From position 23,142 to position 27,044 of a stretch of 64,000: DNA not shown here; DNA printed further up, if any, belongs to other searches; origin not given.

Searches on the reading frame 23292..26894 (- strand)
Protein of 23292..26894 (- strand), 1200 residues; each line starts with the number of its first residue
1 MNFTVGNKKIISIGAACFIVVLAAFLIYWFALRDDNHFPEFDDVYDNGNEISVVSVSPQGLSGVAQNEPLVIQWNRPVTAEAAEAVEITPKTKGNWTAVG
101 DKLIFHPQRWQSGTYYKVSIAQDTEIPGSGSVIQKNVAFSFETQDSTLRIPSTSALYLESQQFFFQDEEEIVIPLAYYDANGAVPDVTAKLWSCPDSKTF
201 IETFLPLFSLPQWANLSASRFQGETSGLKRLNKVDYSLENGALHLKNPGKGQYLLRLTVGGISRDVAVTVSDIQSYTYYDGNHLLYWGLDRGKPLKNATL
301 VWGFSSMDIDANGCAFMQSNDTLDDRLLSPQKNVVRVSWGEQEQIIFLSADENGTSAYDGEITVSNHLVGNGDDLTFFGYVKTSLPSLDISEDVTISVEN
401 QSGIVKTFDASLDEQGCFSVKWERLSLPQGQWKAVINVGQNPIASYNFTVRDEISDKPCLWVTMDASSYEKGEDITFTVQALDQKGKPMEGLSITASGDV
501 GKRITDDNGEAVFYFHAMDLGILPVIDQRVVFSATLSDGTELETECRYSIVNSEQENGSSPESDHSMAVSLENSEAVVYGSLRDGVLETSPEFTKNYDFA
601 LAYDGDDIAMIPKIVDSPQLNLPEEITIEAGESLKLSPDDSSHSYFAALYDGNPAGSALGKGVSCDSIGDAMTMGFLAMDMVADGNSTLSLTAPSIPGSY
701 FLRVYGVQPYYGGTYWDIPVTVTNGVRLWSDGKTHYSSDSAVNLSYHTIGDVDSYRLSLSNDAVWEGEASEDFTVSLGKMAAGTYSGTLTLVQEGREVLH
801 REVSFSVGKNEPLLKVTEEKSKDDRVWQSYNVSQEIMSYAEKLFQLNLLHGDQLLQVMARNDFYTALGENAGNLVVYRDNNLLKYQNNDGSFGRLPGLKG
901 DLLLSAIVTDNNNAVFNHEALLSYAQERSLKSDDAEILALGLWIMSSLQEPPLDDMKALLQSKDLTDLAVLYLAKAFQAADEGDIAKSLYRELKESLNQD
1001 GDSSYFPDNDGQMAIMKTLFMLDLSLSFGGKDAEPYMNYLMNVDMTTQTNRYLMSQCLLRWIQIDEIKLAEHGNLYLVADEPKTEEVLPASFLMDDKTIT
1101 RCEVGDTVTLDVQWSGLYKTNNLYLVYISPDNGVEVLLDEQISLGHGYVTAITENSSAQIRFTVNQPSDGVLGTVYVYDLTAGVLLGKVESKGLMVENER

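Call 28: find_encoding_contigs(protein=window:23292-26894:-, flank=10000, max_places=1)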
Protein window:23292-26894:- (1200 aa): 2 contigs read that carry it; 1 place shown.
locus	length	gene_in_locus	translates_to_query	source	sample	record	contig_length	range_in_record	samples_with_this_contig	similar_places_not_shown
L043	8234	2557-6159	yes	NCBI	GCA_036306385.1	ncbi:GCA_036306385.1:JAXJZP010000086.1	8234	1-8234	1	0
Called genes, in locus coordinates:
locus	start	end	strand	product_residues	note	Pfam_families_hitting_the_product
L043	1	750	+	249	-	PF24961:NfeD_membrane, PF01957:NfeD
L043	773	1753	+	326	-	PF12127:FloA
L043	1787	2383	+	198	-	PF27722:YqfB (faint)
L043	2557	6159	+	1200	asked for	-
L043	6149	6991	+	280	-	-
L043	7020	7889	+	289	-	PF02574:S-methyl_trans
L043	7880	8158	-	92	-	PF05239:PRC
